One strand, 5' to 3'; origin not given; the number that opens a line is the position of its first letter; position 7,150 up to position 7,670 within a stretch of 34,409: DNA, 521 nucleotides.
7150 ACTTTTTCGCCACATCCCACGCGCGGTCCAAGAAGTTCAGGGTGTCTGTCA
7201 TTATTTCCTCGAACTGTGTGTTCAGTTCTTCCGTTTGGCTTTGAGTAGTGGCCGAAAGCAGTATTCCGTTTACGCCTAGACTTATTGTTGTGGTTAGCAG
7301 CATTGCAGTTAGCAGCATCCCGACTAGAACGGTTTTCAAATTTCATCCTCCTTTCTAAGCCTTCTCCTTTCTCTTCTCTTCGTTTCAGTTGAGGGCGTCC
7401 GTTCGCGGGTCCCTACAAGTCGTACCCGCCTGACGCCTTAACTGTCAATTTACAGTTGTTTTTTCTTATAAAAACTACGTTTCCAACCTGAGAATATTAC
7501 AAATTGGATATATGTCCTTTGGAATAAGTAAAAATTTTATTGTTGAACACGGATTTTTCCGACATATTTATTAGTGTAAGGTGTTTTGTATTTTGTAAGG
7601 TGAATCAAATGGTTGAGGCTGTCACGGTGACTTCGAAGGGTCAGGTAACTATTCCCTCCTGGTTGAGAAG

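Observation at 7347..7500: Two secreted-protein operons share a near-identical promoter and a structured 5' leader with strand-specific covariation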

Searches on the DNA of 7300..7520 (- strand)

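Call 36: search_rna_families(source=window, start=7300, end=7520, threshold=evalue, max_evalue=10, show_alignments=3)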
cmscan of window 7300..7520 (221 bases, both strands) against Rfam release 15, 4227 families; matches with E-value up to 10: 3.
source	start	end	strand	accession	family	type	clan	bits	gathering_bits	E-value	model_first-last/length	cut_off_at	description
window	7457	7504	-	RF01709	Lacto-rpoB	Cis-reg;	-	18.6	40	1.9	1-58/58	no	Lacto-rpoB RNA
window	7315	7376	+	RF02181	ST7-AS2_1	Gene; lncRNA;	-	12.4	80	2.9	1-72/72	no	ST7 antisense RNA 2 conserved region 1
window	7479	7510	-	RF02145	MEG8_1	Gene; lncRNA;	-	9.8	70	4.4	1-97/97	no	Maternally expressed 8 exon 1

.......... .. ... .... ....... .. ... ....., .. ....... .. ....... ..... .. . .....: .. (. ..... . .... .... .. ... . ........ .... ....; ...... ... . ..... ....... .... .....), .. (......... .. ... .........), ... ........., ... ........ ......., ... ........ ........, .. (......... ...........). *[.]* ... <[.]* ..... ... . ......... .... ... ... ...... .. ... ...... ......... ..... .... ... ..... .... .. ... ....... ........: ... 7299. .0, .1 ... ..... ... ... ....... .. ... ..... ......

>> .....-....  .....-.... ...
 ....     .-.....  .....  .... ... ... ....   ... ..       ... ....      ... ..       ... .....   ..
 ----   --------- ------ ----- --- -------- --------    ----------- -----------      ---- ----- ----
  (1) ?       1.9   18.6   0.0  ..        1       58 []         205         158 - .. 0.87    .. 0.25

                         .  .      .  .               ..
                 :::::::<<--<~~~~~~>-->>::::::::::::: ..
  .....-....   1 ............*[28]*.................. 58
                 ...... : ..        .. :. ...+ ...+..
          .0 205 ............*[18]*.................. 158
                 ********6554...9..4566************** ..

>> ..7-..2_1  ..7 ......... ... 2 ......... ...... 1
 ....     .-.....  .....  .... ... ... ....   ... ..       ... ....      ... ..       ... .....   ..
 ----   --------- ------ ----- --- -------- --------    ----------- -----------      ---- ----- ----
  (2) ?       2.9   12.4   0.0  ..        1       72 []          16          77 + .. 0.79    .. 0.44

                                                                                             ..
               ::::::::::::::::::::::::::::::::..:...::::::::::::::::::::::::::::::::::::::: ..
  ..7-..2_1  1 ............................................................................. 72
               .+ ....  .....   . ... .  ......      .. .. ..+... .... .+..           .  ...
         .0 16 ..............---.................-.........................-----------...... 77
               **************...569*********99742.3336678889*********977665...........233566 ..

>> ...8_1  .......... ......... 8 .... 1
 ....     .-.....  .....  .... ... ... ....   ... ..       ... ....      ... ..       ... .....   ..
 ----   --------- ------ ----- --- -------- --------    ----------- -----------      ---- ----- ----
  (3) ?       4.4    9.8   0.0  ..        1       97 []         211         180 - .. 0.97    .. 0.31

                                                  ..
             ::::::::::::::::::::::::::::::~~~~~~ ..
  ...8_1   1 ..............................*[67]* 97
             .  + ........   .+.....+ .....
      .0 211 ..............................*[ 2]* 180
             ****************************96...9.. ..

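Call 48: build_rna_model(alignment_id=A3, structure=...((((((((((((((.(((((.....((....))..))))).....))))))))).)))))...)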
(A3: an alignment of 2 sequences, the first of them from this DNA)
Model R1 built from alignment A3 (2 sequences, 66 columns); structure: as given.
model positions 66; base pairs 21; branch points 0; effective number of sequences 1.69; information 0.85 bits per position. Calibrated on 0.2 Mb of random sequence (short: E-values are rough).
structure used (alignment columns):
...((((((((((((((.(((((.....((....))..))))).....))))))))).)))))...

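Call 49: search_with_rna_model(model_id=R1, sources=[window, L002, L004, L005, L009, L010, L011, L012, L013, L014, L015, L016, L017, L018, L019, L020, L021, L022, L023, L024, L025, L026, L027, L028, L029, L030, L031, L032, L033, L034, L035, L036, L037, L038, L039, L040, L041, L042, L043, L044, L045, L046, L047, L048, L049, L050, L051, L052, L053, L054, L055, L056, L057, L058, L059, L060, L061, L062, L063, L064, L065, L066, L067, L068, L069, L070, L071, L072, L073, L074, L075, L076, L077, L078, L079, L080, L081, L082, L083, L084, L085, L086], max_evalue=10, show_alignments=6)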
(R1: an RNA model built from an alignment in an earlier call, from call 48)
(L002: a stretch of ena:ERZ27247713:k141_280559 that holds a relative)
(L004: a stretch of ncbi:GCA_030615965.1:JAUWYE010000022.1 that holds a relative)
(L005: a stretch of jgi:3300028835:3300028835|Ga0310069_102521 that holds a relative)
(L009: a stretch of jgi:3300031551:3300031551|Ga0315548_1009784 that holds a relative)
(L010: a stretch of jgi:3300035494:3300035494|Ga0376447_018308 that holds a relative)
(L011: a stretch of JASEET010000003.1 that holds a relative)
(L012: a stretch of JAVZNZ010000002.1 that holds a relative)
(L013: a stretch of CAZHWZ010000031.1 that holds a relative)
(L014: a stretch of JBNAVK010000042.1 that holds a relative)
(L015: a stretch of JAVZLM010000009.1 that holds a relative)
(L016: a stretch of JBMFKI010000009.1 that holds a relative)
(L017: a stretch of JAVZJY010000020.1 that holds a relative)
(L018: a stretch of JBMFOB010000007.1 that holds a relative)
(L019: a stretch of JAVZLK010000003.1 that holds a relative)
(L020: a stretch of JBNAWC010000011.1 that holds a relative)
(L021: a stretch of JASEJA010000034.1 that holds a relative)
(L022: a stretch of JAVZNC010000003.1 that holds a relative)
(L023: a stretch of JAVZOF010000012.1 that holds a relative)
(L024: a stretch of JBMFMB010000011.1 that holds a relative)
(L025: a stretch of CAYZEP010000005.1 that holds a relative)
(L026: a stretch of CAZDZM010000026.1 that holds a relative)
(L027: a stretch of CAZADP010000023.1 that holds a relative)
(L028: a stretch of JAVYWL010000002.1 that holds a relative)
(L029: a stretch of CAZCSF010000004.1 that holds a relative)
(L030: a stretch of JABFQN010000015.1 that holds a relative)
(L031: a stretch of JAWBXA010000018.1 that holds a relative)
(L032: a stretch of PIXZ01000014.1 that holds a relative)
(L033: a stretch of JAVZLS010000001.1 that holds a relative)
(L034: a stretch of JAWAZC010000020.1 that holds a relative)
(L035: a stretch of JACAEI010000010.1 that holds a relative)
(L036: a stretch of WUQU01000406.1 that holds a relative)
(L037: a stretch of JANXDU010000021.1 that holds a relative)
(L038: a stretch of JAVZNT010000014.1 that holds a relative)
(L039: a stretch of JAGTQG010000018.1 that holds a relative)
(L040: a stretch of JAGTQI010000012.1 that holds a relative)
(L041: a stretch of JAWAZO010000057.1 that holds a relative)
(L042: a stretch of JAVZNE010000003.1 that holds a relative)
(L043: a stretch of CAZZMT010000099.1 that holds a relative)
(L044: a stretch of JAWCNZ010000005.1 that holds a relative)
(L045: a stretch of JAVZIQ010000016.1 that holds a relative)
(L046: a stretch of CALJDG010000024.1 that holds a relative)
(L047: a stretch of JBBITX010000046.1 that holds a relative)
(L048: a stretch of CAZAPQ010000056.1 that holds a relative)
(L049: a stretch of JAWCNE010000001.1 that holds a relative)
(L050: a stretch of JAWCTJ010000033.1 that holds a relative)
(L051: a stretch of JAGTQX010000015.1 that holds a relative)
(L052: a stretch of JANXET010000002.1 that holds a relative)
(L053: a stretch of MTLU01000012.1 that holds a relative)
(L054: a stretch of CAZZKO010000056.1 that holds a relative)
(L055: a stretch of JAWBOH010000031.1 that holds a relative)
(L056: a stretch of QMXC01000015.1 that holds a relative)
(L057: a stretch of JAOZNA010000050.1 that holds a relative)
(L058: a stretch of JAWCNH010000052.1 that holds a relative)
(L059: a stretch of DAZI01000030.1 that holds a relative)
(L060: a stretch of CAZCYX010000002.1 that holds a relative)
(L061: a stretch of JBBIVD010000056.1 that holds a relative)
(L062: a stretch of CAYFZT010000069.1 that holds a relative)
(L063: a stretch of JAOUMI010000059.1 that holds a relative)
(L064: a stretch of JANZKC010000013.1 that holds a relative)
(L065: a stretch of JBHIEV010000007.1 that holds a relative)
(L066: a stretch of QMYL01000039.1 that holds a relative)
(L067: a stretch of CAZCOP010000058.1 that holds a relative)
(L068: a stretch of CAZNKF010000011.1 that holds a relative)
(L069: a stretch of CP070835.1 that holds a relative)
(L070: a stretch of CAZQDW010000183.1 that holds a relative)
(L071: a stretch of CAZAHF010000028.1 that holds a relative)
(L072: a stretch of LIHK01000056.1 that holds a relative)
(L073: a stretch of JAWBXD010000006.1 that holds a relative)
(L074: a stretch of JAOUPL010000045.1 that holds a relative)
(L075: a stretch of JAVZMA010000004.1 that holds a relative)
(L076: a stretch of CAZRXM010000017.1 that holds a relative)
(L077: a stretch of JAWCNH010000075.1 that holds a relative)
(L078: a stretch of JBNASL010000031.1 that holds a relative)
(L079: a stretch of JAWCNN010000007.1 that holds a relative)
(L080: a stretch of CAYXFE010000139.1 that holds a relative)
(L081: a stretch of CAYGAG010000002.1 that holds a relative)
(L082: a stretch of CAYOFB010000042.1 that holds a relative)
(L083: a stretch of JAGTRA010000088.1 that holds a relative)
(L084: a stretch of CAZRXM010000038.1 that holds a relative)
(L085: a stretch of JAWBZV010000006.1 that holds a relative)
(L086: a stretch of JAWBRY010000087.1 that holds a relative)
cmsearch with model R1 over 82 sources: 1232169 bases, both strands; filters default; matches with E-value up to 10: 2.
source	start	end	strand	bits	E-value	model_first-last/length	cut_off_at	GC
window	7383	7447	-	88.3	1.5e-20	1-66/66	no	0.58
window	15766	15841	-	75.3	6.4e-17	1-66/66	no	0.46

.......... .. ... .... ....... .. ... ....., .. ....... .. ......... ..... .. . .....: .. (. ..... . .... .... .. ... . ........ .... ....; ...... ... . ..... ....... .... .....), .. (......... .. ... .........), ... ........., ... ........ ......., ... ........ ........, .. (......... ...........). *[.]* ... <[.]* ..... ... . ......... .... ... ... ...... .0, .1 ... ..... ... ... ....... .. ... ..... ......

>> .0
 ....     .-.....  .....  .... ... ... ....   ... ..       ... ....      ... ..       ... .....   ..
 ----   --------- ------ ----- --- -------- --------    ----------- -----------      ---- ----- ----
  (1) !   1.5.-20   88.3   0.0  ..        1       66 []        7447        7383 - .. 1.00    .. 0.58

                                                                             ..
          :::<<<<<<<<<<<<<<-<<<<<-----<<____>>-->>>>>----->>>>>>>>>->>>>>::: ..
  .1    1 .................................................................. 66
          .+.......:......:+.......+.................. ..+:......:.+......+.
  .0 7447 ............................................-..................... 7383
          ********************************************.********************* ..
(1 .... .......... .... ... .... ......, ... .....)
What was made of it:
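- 7386..7444 (-): Copy 1 extended hairpin at the 5' end of the leader. Stem P0 is CAGUU/AACUG, stem P1 is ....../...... (7437-7432 with 7399-7394), the internal loop is AG / GAACG, and the inner hairpin follows. Covariance model R1 scores 88.3 bits (call 49).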

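Call 63: search_with_rna_model(model_id=R1, sources=[L087, L088, L089, L090, L091, L092, L093, L094, L095, L096, L097, L098, L099, L100, L101, L102, L103, L104, L105, L106], max_evalue=10, show_alignments=4)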
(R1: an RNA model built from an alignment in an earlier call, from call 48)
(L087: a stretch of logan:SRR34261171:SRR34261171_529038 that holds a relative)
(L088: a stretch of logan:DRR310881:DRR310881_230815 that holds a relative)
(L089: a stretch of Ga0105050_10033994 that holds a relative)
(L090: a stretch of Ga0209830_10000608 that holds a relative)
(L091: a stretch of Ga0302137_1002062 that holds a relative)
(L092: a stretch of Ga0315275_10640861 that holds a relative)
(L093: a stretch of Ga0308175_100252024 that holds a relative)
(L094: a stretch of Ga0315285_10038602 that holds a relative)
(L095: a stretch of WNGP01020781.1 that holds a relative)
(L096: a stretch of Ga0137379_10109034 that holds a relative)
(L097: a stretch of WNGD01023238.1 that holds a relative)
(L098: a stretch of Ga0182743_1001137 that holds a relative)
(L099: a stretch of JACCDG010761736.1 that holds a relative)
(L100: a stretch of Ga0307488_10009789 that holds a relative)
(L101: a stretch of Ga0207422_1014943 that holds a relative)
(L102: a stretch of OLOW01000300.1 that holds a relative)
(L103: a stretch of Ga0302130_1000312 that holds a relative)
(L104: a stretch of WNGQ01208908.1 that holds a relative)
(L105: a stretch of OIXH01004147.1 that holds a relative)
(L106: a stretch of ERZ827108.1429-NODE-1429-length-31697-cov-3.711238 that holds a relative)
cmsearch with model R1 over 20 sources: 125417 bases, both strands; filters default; matches with E-value up to 10: 18.
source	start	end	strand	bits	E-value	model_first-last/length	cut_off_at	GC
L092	805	830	+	19.6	0.022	19-46/66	no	0.65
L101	421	498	+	19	0.033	1-66/66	no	0.59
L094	1317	1378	+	18.7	0.039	14-52/66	no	0.63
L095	313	344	+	17.9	0.065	19-48/66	no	0.66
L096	1909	1940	+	17.9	0.065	19-48/66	no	0.66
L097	914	945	-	17.9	0.065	19-48/66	no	0.66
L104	140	171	+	17.9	0.065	19-48/66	no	0.66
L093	1075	1112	+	16.8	0.13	19-46/66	no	0.71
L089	2560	2597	+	16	0.21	19-46/66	no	0.61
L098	917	945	-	15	0.42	19-46/66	no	0.69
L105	10840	10887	+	14.6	0.53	17-49/66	no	0.69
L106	816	863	-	14.6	0.53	17-49/66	no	0.69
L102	878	925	-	14.6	0.53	17-49/66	no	0.71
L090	964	1015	+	13.1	1.4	19-46/66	no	0.6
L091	3338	3389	-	13.1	1.4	19-46/66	no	0.6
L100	5348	5399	-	13.1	1.4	19-46/66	no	0.6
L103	1506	1557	+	13.1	1.4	19-46/66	no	0.6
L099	5077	5155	-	12.6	1.9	1-66/66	no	0.66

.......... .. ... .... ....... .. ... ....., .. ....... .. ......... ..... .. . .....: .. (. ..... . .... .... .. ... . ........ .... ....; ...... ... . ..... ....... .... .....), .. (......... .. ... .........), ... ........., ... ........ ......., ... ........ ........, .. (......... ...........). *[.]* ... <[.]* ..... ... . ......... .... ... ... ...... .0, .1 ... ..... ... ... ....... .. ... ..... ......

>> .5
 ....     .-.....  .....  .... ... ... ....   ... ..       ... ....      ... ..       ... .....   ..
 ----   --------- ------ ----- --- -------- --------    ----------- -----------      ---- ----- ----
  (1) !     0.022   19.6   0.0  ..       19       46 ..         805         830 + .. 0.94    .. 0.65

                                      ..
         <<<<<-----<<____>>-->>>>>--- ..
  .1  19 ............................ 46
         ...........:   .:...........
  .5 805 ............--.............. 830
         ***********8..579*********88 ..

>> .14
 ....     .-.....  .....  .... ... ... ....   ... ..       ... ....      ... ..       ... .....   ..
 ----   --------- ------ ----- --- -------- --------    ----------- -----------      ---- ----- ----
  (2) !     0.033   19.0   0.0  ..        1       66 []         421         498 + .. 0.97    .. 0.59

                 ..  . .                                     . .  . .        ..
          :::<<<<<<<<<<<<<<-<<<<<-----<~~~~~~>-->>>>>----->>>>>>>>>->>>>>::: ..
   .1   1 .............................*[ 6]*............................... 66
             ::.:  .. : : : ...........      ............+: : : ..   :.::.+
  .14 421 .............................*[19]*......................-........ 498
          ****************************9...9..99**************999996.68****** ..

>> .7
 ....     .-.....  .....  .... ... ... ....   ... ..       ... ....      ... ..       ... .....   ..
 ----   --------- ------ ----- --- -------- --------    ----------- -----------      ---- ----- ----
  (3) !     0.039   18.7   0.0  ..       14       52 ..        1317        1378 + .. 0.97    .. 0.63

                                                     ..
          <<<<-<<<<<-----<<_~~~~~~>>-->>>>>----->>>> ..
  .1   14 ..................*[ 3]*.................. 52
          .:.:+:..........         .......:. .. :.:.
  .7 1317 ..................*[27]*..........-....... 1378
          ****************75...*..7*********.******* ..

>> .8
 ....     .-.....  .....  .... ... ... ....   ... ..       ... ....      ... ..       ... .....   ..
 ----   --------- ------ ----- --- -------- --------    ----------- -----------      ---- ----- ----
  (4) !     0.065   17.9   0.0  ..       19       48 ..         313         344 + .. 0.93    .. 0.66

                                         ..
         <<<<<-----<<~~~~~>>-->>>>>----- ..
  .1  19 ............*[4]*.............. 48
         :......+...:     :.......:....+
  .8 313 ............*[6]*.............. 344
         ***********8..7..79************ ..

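Call 66: search_with_rna_model(model_id=R1, source=window, max_evalue=0.01, make_alignment=true, filters=off)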
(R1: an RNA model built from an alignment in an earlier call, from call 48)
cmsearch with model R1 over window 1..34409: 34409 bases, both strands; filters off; matches with E-value up to 0.01: 2.
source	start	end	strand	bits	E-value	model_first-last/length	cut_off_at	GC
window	7383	7447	-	88.3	4.2e-22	1-66/66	no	0.58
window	15766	15841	-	75.3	1.8e-18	1-66/66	no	0.46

Alignment A4: 2 matches aligned to the model, 77 columns, each read 5' to 3' on its own strand. Consensus structure (alignment columns), stored with it:
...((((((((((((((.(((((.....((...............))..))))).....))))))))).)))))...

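Call 77: search_with_rna_model(model_id=R1, sources=[L107, L108], max_evalue=10, filters=off, show_alignments=3)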
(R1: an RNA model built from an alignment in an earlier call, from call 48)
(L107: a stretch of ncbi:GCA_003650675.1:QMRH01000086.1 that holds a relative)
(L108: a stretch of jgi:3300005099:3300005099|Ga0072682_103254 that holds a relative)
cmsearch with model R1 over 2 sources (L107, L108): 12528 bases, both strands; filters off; matches with E-value up to 10: 2.
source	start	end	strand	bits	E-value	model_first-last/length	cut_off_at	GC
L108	46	75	+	11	0.54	1-66/66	no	0.6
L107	427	477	-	8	3.7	1-66/66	no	0.37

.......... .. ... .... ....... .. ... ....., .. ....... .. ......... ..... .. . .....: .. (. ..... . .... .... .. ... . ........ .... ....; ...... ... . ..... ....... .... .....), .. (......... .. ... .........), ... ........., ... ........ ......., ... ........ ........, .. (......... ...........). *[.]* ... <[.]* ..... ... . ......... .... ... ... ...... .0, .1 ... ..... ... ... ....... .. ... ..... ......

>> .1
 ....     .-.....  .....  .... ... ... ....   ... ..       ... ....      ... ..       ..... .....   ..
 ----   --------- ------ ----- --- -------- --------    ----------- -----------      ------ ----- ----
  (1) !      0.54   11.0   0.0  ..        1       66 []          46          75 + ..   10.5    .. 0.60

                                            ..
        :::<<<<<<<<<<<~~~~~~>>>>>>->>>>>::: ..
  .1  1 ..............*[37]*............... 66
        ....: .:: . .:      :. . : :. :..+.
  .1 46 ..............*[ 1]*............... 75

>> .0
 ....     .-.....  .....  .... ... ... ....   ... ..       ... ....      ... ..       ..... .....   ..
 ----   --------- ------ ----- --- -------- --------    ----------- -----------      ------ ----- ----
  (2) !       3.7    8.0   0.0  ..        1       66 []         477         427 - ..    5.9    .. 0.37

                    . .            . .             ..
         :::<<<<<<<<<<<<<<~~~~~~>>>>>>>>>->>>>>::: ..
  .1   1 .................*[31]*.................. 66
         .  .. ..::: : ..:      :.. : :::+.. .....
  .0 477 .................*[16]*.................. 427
